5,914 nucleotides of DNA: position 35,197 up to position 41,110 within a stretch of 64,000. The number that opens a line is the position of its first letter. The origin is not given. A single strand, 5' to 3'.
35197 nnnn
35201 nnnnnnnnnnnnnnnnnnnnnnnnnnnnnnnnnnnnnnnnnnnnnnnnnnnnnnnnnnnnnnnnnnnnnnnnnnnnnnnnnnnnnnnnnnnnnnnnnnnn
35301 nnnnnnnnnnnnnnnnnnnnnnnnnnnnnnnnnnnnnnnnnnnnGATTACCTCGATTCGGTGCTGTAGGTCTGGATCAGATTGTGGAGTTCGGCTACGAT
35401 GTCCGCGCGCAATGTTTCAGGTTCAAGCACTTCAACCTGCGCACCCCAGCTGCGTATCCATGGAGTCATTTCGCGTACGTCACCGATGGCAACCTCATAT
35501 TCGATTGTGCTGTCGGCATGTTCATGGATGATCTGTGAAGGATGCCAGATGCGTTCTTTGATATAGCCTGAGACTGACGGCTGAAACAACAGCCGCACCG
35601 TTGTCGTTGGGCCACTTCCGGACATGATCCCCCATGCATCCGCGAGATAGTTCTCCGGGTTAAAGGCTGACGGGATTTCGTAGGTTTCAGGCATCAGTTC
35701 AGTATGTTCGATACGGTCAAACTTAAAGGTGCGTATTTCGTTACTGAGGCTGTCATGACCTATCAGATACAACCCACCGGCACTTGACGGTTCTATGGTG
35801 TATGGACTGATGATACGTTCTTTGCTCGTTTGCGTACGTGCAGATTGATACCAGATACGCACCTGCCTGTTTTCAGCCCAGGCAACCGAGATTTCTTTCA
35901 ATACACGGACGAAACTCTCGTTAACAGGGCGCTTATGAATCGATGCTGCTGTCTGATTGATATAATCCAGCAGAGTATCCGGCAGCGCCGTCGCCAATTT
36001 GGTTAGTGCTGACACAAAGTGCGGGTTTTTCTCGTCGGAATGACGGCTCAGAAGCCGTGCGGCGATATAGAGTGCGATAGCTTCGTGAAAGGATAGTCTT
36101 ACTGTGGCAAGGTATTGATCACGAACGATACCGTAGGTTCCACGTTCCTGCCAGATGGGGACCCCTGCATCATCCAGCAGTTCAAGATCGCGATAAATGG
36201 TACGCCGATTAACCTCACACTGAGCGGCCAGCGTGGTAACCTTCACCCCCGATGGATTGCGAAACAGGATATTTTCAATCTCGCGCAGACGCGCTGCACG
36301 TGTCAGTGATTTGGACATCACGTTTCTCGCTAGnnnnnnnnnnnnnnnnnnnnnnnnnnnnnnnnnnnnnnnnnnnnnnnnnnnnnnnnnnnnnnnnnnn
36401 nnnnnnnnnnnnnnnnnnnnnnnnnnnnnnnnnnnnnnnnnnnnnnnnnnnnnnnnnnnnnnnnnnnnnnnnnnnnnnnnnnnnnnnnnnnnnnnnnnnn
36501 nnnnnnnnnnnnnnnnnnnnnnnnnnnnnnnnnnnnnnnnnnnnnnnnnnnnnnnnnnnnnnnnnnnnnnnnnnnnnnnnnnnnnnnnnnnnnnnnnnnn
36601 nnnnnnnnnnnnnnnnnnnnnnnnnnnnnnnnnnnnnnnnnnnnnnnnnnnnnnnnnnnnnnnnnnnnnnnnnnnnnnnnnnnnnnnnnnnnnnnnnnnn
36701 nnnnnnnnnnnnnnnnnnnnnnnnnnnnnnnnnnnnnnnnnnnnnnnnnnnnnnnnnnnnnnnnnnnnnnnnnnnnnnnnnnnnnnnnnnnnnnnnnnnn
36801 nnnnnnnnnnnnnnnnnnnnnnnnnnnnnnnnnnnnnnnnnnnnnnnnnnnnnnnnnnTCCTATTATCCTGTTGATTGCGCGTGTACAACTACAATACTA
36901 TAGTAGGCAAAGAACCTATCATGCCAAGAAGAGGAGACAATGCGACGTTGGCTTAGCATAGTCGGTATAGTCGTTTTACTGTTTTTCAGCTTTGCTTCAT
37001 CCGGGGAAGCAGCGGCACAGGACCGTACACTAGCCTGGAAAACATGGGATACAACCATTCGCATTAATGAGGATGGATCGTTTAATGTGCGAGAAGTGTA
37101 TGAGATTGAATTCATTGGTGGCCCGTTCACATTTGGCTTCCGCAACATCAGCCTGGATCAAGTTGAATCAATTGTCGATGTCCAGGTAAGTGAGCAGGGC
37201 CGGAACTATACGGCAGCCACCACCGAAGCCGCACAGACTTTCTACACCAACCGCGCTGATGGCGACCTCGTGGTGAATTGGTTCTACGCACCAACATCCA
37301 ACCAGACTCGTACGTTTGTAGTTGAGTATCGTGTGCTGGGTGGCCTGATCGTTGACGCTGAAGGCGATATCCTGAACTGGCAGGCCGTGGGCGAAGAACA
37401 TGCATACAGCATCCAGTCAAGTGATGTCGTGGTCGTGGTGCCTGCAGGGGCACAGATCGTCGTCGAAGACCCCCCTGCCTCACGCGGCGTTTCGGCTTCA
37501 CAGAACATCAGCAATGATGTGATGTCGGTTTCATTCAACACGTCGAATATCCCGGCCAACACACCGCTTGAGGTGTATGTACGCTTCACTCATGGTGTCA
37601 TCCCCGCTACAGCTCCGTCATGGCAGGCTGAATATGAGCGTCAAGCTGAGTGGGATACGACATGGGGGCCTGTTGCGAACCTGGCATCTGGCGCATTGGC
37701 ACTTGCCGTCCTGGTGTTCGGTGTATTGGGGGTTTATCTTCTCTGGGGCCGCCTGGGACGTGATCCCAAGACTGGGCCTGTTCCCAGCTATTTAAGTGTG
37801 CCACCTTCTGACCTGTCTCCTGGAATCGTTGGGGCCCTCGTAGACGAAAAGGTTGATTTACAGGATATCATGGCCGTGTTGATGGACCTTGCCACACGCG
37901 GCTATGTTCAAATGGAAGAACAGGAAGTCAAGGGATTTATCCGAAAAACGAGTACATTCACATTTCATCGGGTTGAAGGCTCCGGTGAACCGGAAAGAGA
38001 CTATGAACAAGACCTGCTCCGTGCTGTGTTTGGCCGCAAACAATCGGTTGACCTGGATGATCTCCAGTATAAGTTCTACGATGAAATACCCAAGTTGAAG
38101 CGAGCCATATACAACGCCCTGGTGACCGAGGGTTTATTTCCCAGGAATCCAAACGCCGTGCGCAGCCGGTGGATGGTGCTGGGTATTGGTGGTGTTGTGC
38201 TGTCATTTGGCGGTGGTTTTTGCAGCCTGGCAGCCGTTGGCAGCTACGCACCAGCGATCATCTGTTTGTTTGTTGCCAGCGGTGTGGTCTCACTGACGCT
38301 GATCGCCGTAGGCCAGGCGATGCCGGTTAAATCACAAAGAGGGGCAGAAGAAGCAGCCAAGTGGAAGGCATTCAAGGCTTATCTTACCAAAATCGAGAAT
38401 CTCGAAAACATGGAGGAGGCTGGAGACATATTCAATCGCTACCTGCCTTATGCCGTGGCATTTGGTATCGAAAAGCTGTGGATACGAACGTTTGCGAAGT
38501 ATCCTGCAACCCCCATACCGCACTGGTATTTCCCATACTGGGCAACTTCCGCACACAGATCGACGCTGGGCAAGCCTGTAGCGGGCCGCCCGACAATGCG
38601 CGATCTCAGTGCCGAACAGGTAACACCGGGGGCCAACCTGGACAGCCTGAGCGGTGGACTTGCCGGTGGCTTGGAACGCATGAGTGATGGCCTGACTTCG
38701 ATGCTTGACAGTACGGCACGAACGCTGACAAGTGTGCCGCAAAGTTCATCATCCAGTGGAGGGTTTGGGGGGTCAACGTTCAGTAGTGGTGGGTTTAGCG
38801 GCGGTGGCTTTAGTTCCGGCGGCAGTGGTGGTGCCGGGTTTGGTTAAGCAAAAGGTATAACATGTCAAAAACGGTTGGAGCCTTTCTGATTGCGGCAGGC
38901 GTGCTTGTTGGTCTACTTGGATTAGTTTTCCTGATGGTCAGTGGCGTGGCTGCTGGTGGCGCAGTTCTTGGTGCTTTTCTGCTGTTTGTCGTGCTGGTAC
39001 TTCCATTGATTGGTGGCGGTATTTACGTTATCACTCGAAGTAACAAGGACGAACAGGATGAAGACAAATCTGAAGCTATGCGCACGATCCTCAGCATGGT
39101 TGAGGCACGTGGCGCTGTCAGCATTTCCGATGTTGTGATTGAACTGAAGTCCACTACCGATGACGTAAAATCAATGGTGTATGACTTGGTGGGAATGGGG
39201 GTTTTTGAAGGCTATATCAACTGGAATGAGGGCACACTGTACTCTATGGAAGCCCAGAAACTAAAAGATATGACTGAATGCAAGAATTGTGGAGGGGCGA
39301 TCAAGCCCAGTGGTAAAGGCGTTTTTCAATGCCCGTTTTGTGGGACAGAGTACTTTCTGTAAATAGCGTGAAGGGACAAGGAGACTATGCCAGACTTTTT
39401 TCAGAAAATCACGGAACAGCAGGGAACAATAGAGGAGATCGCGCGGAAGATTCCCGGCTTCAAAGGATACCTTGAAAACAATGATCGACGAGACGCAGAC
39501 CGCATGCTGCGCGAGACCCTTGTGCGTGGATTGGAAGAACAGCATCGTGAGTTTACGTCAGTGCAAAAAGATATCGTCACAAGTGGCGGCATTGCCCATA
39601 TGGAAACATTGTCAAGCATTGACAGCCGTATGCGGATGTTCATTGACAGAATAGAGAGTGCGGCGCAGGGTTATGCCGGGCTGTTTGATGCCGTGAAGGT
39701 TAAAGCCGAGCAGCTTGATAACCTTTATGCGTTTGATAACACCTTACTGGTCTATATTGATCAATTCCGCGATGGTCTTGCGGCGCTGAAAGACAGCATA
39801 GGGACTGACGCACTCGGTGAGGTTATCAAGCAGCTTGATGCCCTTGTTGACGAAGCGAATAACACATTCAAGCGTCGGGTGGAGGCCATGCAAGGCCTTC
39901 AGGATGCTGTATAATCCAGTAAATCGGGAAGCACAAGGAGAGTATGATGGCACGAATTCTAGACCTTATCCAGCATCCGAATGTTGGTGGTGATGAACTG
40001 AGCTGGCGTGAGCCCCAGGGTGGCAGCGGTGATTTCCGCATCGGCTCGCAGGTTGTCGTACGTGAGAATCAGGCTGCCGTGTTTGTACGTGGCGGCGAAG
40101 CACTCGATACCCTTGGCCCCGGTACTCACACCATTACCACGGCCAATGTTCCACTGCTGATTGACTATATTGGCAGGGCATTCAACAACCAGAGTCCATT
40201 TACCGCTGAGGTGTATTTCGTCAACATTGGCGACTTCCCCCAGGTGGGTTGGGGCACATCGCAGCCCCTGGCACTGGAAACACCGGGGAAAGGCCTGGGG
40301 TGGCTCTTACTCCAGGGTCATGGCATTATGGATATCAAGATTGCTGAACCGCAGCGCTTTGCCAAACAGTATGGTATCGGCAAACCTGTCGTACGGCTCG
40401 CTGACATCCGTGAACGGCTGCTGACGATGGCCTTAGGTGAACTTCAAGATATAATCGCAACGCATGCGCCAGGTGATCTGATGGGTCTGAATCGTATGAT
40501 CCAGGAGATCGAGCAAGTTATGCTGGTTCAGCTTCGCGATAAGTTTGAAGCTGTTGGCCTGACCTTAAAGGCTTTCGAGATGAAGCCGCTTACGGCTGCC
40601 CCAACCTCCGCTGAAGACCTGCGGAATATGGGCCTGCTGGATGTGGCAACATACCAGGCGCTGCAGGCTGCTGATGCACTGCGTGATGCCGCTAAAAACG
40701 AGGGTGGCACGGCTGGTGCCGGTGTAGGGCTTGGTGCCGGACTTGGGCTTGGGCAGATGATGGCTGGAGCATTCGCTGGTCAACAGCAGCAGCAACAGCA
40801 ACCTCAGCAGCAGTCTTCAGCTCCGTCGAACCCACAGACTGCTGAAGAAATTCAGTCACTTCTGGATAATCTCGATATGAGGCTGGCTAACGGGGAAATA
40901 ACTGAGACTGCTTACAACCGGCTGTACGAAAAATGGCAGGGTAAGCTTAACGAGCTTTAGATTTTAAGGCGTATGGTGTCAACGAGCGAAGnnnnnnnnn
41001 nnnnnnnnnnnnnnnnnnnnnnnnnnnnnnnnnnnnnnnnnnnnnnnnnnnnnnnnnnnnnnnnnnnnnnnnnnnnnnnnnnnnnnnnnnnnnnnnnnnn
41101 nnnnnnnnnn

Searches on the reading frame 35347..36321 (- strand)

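Call 67: search_protein_families(library=pfam, proteins=[window:35347-36321:-], max_evalue=0.00001)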
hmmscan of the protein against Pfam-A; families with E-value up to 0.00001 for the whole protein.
window:35347-36321:- (324 aa): 4 families
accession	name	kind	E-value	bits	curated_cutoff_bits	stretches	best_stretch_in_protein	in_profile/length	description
PF25583.1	WCX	-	7e-18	65.2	23.9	1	239-315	2-75/76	WCX domain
PF13280.12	WYL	-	1.4e-15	57.5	21.8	1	140-208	2-69/70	WYL domain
PF08279.18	HTH_11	-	3.6e-09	36.8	25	1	11-64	1-53/55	HTH domain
PF19187.6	HTH_PafC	-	5.5e-06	26.6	32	0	20-110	13-114/115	PafC helix-turn-helix domain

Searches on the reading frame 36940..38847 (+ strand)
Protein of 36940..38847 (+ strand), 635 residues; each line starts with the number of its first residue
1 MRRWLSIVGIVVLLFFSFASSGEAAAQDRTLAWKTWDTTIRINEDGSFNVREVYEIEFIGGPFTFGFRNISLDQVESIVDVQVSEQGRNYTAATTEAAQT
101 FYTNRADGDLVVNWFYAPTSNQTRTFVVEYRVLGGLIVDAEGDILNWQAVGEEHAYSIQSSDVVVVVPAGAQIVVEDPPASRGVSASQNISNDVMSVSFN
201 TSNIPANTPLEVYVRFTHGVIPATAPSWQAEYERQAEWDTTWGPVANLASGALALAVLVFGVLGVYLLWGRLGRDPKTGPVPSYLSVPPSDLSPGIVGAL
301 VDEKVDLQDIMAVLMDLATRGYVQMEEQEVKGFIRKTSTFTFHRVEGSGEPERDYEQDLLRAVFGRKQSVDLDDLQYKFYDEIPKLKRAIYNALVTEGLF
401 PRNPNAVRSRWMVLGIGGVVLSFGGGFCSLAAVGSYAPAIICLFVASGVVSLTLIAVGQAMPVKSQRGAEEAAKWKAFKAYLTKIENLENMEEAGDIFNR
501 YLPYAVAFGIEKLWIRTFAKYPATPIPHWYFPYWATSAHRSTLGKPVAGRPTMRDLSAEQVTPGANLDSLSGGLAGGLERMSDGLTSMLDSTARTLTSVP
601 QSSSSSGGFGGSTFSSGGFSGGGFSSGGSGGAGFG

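Call 68: search_protein_families(library=pfam, proteins=[window:36940-38847:+], max_evalue=0.00001)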
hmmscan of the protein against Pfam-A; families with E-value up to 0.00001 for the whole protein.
window:36940-38847:+ (635 aa): 2 families
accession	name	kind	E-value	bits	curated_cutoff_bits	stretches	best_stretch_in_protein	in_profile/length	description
PF20990.2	DUF2207_C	-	5.3e-45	154.5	33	1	283-518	3-247/247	Predicted membrane protein (DUF2207) C-terminal domain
PF09972.14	DUF2207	-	1.7e-18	67.8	24.4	1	37-216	6-172/172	Predicted membrane protein (DUF2207) N-terminal domain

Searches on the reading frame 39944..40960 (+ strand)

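Call 68: search_protein_families(library=pfam, proteins=[window:39944-40960:+], max_evalue=0.00001)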
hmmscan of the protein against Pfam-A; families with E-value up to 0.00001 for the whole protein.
window:39944-40960:+ (338 aa): 1 family
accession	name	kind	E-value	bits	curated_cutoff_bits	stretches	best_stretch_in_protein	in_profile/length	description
PF13421.11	Band_7_1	-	3.5e-30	105.6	24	1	30-217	10-194/211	SPFH domain-Band 7 family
